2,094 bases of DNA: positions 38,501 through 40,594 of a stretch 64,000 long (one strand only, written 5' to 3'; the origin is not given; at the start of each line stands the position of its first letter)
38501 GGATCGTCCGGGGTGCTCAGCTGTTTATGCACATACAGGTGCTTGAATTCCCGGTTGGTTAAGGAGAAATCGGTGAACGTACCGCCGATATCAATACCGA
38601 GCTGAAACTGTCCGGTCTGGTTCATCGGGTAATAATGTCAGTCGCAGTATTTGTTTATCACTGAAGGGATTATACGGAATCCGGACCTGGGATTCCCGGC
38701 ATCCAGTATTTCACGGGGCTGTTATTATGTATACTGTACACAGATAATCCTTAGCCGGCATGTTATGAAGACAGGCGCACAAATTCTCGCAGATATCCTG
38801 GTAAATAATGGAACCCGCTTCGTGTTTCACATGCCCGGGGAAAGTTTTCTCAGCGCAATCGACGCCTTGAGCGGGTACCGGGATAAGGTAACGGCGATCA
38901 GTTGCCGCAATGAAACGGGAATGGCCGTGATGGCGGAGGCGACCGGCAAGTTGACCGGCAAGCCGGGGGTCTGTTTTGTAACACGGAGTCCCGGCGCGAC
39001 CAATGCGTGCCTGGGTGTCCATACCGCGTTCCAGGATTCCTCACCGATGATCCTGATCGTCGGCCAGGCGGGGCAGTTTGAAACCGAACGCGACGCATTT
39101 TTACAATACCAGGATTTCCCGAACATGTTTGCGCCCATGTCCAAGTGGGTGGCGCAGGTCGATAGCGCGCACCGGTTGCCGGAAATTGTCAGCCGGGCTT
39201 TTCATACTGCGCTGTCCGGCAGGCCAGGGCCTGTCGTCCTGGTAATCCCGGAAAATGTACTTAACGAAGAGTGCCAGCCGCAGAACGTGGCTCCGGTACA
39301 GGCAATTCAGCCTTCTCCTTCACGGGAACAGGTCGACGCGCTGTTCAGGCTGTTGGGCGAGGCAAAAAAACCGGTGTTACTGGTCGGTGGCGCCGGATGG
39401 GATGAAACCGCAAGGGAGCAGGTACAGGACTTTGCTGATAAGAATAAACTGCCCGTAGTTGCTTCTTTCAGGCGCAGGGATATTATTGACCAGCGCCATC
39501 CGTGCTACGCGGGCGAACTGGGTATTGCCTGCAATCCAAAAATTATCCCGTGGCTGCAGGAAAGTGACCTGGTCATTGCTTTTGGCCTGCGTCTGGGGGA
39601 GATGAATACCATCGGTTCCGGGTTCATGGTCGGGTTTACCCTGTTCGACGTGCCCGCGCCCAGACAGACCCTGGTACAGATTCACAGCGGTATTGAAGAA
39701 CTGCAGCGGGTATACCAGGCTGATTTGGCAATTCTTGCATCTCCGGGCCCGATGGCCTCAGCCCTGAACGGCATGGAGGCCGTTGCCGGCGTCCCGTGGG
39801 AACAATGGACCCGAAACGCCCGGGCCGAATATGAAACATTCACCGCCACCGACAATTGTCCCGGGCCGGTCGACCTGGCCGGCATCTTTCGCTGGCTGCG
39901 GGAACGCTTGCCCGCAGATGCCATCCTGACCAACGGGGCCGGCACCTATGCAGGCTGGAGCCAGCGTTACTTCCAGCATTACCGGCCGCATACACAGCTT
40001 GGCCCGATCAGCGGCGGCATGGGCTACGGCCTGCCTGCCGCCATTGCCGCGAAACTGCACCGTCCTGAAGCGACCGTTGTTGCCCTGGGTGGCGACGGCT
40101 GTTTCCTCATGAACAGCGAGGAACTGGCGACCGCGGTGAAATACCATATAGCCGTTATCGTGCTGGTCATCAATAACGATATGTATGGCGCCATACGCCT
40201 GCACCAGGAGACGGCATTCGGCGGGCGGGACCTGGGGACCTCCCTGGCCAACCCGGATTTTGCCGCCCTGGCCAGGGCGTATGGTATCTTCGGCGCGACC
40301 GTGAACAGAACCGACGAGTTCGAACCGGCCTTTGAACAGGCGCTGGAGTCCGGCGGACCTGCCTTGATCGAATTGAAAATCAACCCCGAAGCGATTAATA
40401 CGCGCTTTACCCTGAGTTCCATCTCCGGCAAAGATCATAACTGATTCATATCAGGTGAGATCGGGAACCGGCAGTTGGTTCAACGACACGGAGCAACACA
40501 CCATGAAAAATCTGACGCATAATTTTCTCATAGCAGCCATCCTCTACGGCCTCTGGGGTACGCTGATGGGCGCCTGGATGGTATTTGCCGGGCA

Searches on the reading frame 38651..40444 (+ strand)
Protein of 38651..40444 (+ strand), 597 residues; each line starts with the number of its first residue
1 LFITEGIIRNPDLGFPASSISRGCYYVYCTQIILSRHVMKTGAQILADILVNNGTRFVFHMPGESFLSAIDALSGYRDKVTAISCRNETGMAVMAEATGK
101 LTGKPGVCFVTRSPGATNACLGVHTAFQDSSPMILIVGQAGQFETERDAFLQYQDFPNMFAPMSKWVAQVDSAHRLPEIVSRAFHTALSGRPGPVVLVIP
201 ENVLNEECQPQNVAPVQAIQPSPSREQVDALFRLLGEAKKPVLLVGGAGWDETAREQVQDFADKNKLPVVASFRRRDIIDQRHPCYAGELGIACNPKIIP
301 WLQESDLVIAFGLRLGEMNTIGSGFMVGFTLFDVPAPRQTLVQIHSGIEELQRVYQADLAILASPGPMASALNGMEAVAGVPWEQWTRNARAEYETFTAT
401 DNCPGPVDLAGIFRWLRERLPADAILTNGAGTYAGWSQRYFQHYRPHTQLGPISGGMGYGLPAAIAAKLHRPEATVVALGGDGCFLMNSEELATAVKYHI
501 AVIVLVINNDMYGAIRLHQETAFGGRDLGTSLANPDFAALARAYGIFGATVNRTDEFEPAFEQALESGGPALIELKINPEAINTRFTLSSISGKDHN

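Call 10: search_protein_families(library=pfam, proteins=[window:38651-40444:+])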
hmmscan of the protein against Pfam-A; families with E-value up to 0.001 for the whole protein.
window:38651-40444:+ (597 aa): 3 families
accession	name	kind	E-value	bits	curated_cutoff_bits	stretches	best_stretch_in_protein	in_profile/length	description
PF02775.26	TPP_enzyme_C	-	3.3e-44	150.7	21.9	1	429-574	1-150/151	Thiamine pyrophosphate enzyme, C-terminal TPP binding domain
PF02776.23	TPP_enzyme_N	-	4.4e-30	104.3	26.8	1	41-150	2-110/119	Thiamine pyrophosphate enzyme, N-terminal TPP binding domain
PF00205.28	TPP_enzyme_M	-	4.8e-28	98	30.4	1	229-372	2-137/137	Thiamine pyrophosphate enzyme, central domain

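Call 18: search_protein_families(library=ncbifam, proteins=[window:38651-40444:+])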
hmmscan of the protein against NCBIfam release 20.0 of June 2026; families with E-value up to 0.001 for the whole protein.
window:38651-40444:+ (597 aa): 56 families (the best 25 are shown)
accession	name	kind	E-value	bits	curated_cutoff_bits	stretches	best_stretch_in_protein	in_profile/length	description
NF006052.0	PRK08199.1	subfamily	4.9e-228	758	539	1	37-594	5-554/559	thiamine pyrophosphate protein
NF006187.0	PRK08322.1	equivalog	2.9e-99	333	509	1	41-578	3-529/548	acetolactate synthase large subunit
TIGR00118.1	acolac_lg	equivalog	5.5e-93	312.3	538.35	1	41-579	2-536/557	biosynthetic-type acetolactate synthase large subunit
NF006122.0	PRK08266.1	subfamily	5.5e-92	309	571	1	39-583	3-530/543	hypothetical protein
NF006524.0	PRK08978.1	equivalog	1.8e-90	303.8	738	1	41-580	2-527/548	acetolactate synthase 2 catalytic subunit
NF006378.0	PRK08617.1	equivalog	1.4e-85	287.8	510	1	39-578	7-539/556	acetolactate synthase AlsS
NF004710.0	PRK06048.1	equivalog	1.6e-82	277.8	976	1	41-581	9-541/561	acetolactate synthase large subunit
NF004919.0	PRK06276.1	equivalog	1.8e-79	267.6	866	1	41-582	2-543/582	acetolactate synthase large subunit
NF006016.1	PRK08155.1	equivalog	2.9e-77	260.4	870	1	40-580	3-535/554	acetolactate synthase large subunit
NF005860.0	PRK07789.1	equivalog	3.5e-77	260.1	881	1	39-581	33-582/615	acetolactate synthase large subunit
NF006377.0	PRK08611.1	equivalog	8.4e-77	259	742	1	40-580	4-532/576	pyruvate oxidase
NF005651.0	PRK07418.1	subfamily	1.8e-76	257.6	942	1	36-578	15-560/617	acetolactate synthase large subunit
NF005039.0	PRK06456.1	equivalog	1.9e-76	257.8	868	1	39-582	1-549/572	acetolactate synthase large subunit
TIGR02418.1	acolac_catab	equivalog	7.1e-76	255.8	551.1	1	42-578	1-530/539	acetolactate synthase AlsS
NF005712.0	PRK07524.1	subfamily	3.1e-71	240.4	500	1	39-578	2-530/536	5-guanidino-2-oxopentanoate decarboxylase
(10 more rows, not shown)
